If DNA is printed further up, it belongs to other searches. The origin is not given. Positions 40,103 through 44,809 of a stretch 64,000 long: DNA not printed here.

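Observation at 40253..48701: Complete type V-B CRISPR-Cas locus (cas12b, cas4-cas1 fusion, cas2, 24-repeat array) immediately downstream of the methylation-associated defence operon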

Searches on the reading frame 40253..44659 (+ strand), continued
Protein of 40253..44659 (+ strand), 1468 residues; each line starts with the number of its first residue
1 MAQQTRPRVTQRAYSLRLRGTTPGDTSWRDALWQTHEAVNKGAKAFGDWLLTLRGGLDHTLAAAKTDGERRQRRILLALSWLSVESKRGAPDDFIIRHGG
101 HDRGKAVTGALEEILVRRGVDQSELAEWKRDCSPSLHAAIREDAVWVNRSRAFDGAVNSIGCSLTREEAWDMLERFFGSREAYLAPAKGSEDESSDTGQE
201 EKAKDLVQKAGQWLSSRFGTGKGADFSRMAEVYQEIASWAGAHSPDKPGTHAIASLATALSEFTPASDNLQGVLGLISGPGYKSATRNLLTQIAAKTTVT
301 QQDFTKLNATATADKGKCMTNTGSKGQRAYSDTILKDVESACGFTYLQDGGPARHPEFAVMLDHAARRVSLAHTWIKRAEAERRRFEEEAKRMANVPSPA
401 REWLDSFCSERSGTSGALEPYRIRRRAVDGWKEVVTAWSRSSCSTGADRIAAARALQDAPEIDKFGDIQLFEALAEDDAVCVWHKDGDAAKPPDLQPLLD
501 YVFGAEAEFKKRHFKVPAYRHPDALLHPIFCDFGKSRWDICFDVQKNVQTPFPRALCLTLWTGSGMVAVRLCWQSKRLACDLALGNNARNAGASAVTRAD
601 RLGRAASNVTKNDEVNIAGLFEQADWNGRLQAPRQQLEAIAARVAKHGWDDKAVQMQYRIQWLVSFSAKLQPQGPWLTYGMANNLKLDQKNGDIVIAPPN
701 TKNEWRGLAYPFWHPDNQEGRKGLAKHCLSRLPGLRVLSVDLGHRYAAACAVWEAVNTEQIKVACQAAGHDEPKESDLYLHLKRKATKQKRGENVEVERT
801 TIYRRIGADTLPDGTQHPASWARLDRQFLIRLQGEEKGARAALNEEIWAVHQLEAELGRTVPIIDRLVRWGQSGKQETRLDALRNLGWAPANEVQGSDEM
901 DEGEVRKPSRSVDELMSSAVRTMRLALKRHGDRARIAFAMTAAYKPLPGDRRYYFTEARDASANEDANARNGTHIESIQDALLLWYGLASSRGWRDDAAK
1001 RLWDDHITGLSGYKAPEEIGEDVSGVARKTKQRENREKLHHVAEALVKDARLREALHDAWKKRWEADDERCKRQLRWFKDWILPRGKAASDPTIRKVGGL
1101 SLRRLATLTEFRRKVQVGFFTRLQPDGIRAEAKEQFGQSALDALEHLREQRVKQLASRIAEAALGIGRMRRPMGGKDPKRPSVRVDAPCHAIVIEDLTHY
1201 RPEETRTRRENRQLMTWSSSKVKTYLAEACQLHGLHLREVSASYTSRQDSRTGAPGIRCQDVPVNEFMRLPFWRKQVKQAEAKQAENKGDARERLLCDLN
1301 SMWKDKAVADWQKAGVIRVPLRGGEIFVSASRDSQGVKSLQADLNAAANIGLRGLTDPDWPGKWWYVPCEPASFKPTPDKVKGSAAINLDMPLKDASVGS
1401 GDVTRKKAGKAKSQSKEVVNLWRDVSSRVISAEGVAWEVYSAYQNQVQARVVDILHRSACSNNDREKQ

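Call 38: search_protein_families(library=padloc, proteins=[L021:1270-2010:+, L021:2171-3124:+, L021:2916-4010:+, L021:2126-2662:-, L004:7322-8053:+, L004:6544-7344:+, L010:8154-8762:+, L014:5691-6956:+, L008:6505-7815:+, L006:2-1789:+], max_evalue=0.0001)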
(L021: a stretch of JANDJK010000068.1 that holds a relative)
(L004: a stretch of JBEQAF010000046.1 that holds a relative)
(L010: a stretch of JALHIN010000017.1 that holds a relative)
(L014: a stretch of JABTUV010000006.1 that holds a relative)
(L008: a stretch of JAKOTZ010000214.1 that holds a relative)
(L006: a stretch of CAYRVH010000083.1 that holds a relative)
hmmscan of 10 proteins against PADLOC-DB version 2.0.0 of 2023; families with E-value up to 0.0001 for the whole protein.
L021:1270-2010:+ (246 aa): 5 families
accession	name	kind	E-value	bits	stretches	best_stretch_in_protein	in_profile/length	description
PDLC00660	HmaB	-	3.3e-48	162.3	1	29-232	405-622/967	DNA-adenine methylase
PDLC00661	HmaB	-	1.3e-46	156.9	1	28-231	405-622/973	DNA-adenine methylase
PDLC03233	MTase_II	-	8.2e-32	108.6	1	7-209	324-524/731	Type II methyltransferase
PDLC03352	MTase_II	-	3.5e-18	62.9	1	44-209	414-597/1023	Type II methyltransferase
PDLC02189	DUF1156_MTase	-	1.2e-09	34.9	1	22-212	419-581/944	-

L021:2171-3124:+ (317 aa): 3 families
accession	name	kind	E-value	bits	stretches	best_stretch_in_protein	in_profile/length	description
PDLC03659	mREase_IV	-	3.3e-09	33.2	1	96-197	288-379/945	Type IV methyl-directed restriction enzyme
PDLC03049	REase_I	-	1.2e-07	28.2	1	145-222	276-359/807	Type I restriction enzyme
PDLC03658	mREase_IV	-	3e-06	23.2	1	42-197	242-379/953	Type IV methyl-directed restriction enzyme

L021:2916-4010:+ (364 aa): 5 families
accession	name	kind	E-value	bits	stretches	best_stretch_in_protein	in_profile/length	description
PDLC02707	PbeA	-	1e-09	35.6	1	42-136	525-618/672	PbeA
PDLC02704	PbeA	-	2.3e-07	27.7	1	56-137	552-633/682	PbeA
PDLC02870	DpdF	-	8.6e-07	25.8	1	44-134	229-319/534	DpdF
PDLC03928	PsyrT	-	1e-06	25.4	1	30-137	231-337/689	-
PDLC02861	DpdF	-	4.5e-05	19.9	1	56-134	254-332/611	DpdF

L021:2126-2662:- (178 aa): 0 families

L004:7322-8053:+ (243 aa): 2 families
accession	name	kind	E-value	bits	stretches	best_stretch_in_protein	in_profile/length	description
PDLC02903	pVip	-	1.4e-07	29.3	1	31-141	9-97/257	Viperins not associated with kinases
PDLC02904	pVip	-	6.9e-05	20.5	0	31-143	12-106/262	Viperins associated with kinases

L004:6544-7344:+ (266 aa): 0 families

L010:8154-8762:+ (202 aa): 0 families

L014:5691-6956:+ (421 aa): 0 families

L008:6505-7815:+ (436 aa): 0 families

L006:2-1789:+ (595 aa): 40 families (the best 25 are shown)
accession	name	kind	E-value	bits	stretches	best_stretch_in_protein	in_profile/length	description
PDLC02503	BrxHI|BrxHII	-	6.1e-53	178.1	1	17-401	145-486/698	BrxHI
PDLC03960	SngC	-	1.6e-35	121.1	1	11-439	140-562/720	-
PDLC02501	BrxHI|BrxHII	-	1.3e-27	94.3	1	152-359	245-449/925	BrxHI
PDLC02897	DpdJ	-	2.9e-20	69.7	1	17-302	237-501/1570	DpdJ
PDLC00036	DruE3|DruE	-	9.8e-14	47.4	1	173-255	1011-1094/2023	SNF2 family N-terminal domain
PDLC02570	DrmA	-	1.3e-13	48.2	1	146-263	518-634/851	DrmA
PDLC02569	DrmA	-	2.1e-12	43.7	1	198-272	816-892/1095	DrmA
PDLC00037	DruE3|DruE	-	1.1e-11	41.3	1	190-255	1036-1101/2055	SNF2 family N-terminal domain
PDLC00013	DruE1|DruE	-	1.7e-10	37.4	1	213-257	1085-1129/1776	SNF2 family N-terminal domain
PDLC03928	PsyrT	-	1.8e-10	37.7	1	172-261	253-342/689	-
PDLC01769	Cas3g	-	2.6e-10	37.6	1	19-254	170-369/836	-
PDLC00035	DruE3|DruE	-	8.7e-10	34.9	1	190-255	1039-1104/1460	SNF2 family N-terminal domain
PDLC02864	DpdF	-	1.3e-09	35.5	1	160-253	239-327/610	DpdF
PDLC02870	DpdF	-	1.9e-09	34.5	1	157-254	228-320/534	DpdF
PDLC00051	DruE4|DruE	-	9e-09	31.4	1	213-256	1127-1170/1829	SNF2 family N-terminal domain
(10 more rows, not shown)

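Call 59: find_encoding_contigs(protein=P0007, flank=10000, max_places=6)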
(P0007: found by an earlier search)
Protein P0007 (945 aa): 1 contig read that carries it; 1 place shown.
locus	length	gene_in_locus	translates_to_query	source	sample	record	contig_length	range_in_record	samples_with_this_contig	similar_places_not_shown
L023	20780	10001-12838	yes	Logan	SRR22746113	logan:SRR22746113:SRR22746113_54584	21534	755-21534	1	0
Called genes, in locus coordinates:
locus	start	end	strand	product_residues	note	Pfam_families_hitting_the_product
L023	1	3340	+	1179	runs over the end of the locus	PF00176:SNF2-rel_dom, PF00270:DEAD (weak), PF04851:ResIII, PF00271:Helicase_C, PF13020:NOV_C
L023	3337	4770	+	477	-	PF13289:SIR2_2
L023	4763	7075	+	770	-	PF01580:FtsK_SpoIIIE (weak), PF01935:DUF87, PF10412:TrwB_AAD_bind (weak)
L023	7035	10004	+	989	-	PF06634:DUF1156, PF01170:UPF0020 (faint), PF01555:N6_N4_Mtase (faint), PF02086:MethyltransfD12 (faint)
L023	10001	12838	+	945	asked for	PF04465:DUF499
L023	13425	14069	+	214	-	PF04851:ResIII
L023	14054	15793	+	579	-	PF09481:CRISPR_Cse1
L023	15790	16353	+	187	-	PF09485:CRISPR_Cse2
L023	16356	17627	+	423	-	PF09344:Cas_CT1975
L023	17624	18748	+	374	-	PF09704:Cas_Cas5d, PF01844:HNH (weak)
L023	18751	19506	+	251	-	PF08798:CRISPR_assoc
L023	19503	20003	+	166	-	PF01867:Cas_Cas1 (weak)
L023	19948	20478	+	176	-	PF01867:Cas_Cas1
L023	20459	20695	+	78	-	PF09707:Cas_Cas2CT1978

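Call 60: find_encoding_contigs(protein=P0006, flank=10000, max_places=6)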
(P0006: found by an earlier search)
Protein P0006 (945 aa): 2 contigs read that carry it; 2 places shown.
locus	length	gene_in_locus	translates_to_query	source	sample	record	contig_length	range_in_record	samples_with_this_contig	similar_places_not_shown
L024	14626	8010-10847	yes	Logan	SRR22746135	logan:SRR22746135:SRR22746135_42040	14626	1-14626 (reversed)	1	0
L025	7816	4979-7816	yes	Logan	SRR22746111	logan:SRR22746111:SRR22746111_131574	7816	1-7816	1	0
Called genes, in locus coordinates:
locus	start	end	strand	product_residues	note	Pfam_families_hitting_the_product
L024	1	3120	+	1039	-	?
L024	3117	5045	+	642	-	PF02463:SMC_N, PF11398:DUF2813 (faint), PF13175:AAA_15, PF13476:AAA_23 (faint), PF13304:AAA_21, PF20469:OLD-like_TOPRIM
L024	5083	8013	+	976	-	PF06634:DUF1156, PF01170:UPF0020 (faint), PF02086:MethyltransfD12 (weak)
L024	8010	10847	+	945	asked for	PF04465:DUF499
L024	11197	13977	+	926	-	PF13289:SIR2_2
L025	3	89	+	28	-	?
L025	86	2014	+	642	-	PF02463:SMC_N, PF11398:DUF2813 (faint), PF13175:AAA_15, PF13476:AAA_23 (faint), PF13304:AAA_21, PF20469:OLD-like_TOPRIM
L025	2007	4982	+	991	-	PF06634:DUF1156, PF01170:UPF0020 (faint), PF02086:MethyltransfD12 (weak)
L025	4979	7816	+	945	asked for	PF04465:DUF499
